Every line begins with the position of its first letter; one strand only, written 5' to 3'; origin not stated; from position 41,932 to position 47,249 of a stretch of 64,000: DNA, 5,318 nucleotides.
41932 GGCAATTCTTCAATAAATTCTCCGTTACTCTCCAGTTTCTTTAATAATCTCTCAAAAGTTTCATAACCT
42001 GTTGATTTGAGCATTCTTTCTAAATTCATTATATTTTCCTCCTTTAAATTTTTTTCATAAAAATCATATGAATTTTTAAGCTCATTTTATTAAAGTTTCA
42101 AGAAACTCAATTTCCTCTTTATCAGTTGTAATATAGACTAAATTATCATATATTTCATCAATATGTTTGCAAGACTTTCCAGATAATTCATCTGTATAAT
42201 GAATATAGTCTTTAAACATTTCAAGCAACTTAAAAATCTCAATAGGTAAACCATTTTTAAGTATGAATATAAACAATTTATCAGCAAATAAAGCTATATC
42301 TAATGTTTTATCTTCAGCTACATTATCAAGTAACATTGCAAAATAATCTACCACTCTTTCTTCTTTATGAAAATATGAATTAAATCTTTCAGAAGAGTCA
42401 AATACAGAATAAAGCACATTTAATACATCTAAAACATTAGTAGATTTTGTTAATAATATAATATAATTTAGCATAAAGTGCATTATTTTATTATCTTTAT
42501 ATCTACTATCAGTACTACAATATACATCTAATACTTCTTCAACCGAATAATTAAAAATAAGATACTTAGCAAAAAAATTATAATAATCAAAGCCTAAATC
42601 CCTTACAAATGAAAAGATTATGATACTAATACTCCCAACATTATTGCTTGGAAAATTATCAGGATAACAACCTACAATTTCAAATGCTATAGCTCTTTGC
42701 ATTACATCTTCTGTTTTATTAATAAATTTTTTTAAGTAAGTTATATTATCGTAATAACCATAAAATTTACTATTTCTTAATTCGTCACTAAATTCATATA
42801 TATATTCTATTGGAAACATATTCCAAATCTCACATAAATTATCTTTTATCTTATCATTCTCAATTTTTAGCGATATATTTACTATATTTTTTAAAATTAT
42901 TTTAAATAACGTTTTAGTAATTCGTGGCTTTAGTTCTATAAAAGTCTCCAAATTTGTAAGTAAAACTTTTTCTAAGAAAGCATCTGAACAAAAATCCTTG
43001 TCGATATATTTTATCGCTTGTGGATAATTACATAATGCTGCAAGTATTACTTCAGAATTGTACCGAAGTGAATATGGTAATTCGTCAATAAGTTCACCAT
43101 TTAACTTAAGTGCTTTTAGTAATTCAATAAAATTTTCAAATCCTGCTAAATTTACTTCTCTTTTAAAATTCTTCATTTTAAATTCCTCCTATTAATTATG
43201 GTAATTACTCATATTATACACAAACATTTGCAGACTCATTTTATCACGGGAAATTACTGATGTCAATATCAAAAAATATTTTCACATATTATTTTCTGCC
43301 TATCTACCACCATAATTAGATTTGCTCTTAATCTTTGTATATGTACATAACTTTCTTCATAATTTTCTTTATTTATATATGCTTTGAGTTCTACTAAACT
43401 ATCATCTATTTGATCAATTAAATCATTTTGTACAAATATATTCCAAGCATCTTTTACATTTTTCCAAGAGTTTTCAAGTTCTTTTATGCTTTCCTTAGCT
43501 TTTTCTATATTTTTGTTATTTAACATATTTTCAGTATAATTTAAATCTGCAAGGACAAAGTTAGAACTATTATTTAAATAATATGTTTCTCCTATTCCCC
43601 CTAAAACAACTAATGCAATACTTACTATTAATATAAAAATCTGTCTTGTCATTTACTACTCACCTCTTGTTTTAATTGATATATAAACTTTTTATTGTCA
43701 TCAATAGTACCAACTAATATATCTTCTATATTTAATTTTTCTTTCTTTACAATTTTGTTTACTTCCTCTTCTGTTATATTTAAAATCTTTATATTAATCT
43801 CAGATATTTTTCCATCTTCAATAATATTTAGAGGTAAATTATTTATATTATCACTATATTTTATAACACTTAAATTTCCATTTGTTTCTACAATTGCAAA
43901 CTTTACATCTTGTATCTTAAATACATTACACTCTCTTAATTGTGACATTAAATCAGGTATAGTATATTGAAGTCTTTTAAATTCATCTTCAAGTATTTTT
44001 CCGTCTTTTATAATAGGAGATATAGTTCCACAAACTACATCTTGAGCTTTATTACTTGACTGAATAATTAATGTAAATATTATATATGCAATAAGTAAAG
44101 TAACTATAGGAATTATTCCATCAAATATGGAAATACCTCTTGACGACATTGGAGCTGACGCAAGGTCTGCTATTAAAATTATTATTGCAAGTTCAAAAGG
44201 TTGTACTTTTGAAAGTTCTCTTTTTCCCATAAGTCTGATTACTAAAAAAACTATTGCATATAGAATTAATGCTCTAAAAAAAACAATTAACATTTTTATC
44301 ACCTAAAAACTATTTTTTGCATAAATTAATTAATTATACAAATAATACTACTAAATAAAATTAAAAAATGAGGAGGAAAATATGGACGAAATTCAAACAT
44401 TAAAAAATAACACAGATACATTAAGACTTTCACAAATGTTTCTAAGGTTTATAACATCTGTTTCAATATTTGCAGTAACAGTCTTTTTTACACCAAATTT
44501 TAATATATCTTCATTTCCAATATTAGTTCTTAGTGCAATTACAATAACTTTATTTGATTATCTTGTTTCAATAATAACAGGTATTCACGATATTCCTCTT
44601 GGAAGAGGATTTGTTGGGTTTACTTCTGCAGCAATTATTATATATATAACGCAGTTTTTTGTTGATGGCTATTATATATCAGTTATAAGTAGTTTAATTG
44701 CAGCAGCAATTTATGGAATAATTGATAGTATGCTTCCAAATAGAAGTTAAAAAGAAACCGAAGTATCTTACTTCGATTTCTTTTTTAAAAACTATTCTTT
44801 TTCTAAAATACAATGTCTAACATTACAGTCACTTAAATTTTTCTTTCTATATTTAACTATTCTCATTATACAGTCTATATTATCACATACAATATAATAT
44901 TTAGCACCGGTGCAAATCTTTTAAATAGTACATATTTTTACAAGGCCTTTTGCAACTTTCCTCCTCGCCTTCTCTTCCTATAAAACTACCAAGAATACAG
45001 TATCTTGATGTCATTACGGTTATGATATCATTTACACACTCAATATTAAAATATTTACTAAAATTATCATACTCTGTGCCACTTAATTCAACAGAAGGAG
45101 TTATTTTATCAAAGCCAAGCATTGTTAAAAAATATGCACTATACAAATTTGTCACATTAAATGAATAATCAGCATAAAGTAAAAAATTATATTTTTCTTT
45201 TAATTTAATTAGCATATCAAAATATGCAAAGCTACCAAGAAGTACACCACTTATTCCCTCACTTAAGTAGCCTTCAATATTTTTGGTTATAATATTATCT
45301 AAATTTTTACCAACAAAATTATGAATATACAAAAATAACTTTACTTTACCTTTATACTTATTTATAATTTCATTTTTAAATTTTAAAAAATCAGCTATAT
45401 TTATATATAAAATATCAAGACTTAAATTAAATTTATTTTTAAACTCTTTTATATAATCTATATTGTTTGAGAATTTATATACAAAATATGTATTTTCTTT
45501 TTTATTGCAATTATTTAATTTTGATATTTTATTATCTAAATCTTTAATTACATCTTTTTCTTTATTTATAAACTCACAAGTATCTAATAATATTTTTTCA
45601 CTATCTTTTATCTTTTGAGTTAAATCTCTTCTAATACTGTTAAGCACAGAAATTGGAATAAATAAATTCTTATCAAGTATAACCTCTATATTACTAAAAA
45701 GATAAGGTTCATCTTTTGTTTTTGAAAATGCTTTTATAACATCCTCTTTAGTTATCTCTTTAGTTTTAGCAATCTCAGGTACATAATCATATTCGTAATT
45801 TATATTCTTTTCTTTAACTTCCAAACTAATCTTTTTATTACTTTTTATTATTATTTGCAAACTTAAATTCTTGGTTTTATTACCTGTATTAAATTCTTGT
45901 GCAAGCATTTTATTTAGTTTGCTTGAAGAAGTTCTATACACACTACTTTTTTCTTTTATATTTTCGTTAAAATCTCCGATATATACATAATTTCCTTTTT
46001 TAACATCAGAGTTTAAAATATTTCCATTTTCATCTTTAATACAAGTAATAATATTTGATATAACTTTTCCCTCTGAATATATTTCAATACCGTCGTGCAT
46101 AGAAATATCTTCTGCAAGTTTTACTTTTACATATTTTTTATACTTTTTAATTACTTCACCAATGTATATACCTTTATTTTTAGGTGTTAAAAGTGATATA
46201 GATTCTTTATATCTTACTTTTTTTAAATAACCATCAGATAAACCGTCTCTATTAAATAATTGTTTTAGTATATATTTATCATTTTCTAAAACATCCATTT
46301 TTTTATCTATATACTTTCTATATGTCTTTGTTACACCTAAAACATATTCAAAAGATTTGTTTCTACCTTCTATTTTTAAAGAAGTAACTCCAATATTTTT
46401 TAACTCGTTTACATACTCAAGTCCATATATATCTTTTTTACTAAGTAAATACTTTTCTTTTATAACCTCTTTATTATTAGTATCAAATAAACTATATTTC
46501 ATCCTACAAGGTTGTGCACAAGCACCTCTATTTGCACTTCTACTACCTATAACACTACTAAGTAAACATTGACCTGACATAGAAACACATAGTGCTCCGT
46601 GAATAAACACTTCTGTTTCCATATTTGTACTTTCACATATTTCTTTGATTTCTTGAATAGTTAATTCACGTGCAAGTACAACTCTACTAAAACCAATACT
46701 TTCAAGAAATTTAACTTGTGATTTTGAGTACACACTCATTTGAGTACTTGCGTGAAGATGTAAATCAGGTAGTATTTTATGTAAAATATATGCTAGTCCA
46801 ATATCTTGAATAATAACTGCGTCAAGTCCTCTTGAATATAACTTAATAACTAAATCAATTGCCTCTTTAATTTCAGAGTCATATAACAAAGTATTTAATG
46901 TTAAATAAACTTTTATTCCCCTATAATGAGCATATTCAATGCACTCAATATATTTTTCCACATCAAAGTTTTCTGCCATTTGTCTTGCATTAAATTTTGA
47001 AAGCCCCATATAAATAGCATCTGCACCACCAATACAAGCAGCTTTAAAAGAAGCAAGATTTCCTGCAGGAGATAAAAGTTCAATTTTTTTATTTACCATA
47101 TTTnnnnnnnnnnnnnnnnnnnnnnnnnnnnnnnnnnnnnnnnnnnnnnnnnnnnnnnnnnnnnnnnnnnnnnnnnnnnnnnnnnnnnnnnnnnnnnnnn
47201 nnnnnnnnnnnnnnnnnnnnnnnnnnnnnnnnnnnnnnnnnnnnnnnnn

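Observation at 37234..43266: Array of five tandem paralogues of an unknown ~350-aa cytosolic protein, mostly with private promoters and terminators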

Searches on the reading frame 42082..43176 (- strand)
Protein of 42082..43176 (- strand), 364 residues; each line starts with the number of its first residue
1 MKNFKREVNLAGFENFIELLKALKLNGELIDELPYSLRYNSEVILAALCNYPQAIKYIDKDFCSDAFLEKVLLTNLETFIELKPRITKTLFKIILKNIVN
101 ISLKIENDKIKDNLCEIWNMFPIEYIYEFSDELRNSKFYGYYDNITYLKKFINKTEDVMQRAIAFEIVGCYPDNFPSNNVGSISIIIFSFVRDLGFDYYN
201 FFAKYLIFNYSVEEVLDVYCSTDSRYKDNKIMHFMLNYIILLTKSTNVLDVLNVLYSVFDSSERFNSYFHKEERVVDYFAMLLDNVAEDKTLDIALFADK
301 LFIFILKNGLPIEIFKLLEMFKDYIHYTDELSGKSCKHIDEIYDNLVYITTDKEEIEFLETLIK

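Call 3: search_protein_families(library=pfam, proteins=[window:42082-43176:-], max_evalue=1)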
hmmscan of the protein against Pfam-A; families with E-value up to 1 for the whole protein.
window:42082-43176:- (364 aa): 1 family
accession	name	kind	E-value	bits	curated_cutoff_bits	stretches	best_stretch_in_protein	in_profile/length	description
PF13475.11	DUF4116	-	1e-07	31.9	24.9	1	20-62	6-48/49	Domain of unknown function (DUF4116)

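Call 4: search_protein_families(library=ncbifam, proteins=[window:42082-43176:-], max_evalue=1)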
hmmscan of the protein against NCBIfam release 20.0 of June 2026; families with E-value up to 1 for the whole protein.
window:42082-43176:- (364 aa): 0 families

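Call 19: search_protein_families(library=padloc, proteins=[window:42082-43176:-], max_evalue=1)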
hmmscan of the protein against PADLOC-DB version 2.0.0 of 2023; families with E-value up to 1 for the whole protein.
window:42082-43176:- (364 aa): 0 families

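Call 20: search_protein_families(library=phrogs, proteins=[window:42082-43176:-], max_evalue=1)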
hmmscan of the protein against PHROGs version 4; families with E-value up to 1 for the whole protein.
window:42082-43176:- (364 aa): 0 families

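Call 35: list_cluster_members(proteins=[P0001, P0003, P0004, window:42082-43176:-, window:39736-40788:-, window:37274-38323:-, window:36368-37246:+])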
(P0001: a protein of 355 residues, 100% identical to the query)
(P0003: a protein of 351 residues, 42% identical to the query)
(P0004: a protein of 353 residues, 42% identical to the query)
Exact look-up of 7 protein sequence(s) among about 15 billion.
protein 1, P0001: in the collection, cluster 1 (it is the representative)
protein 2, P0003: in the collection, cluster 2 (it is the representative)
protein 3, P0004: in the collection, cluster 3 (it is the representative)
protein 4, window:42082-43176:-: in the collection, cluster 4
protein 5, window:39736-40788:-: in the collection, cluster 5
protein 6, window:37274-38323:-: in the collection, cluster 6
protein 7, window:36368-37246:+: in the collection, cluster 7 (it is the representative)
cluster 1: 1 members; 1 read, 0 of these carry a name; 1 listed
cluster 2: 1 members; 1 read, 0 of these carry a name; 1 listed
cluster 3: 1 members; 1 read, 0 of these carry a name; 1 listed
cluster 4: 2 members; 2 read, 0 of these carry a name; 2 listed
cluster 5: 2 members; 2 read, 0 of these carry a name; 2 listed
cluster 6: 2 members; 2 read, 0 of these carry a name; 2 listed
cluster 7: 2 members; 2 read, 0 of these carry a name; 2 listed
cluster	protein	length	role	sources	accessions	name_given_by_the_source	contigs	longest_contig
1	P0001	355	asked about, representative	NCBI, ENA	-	-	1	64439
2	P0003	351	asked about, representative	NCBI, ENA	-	-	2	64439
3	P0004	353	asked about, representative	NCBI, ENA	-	-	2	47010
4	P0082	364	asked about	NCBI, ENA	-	-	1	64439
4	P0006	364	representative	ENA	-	-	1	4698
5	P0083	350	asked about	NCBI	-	-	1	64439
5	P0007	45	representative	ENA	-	-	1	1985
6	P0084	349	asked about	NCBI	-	-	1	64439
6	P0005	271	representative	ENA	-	-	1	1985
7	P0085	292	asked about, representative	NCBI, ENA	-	-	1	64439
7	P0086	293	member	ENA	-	-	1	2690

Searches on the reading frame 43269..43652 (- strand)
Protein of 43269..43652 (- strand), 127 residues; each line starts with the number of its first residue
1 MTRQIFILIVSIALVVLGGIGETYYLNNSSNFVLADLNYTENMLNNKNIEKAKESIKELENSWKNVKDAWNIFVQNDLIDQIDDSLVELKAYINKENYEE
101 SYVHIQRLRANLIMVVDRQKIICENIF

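Call 36: search_protein_families(library=pfam, proteins=[window:43269-43652:-], max_evalue=0.01)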
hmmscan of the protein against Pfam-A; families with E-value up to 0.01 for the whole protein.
window:43269-43652:- (127 aa): 1 family
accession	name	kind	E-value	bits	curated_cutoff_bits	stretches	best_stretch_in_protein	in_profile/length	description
PF14276.11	DUF4363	-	3.5e-17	62.8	27.5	1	21-126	2-107/107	Domain of unknown function (DUF4363)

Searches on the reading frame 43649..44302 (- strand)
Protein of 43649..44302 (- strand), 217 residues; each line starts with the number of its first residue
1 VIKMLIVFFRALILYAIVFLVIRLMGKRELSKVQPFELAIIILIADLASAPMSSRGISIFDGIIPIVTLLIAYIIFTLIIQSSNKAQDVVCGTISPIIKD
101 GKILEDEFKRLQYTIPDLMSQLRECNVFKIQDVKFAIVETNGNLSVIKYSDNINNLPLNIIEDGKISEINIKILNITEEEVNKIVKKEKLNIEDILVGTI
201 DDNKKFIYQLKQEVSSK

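Call 36: search_protein_families(library=pfam, proteins=[window:43649-44302:-], max_evalue=0.01)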
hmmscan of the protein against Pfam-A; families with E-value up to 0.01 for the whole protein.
window:43649-44302:- (217 aa): 1 family
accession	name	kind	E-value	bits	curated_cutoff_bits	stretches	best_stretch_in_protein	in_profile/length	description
PF04239.17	DUF421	-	9.1e-32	109.7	23.6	1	82-200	2-128/129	YetF C-terminal domain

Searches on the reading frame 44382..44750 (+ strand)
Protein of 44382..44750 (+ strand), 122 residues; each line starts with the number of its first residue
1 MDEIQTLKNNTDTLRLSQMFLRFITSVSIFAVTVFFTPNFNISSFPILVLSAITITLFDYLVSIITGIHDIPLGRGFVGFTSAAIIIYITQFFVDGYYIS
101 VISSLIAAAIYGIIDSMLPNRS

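Call 36: search_protein_families(library=pfam, proteins=[window:44382-44750:+], max_evalue=0.01)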
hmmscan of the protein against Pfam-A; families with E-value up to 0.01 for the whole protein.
window:44382-44750:+ (122 aa): 1 family
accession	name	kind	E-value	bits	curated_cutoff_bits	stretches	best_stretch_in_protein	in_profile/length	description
PF04020.18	Phage_holin_4_2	-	7.3e-11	43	28.8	1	19-116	3-104/105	Mycobacterial 4 TMS phage holin, superfamily IV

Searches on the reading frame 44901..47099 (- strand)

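Call 36: search_protein_families(library=pfam, proteins=[window:44901-47099:-], max_evalue=0.01)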
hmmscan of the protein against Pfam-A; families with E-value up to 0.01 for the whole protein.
window:44901-47099:- (732 aa): 2 families
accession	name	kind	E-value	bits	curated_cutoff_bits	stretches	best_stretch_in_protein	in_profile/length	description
PF01136.24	Peptidase_U32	-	6.5e-83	278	22.4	2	78-294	2-229/233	Peptidase family U32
PF12392.13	DUF3656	-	5.8e-19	69.2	22.1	1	387-498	1-105/109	Collagenase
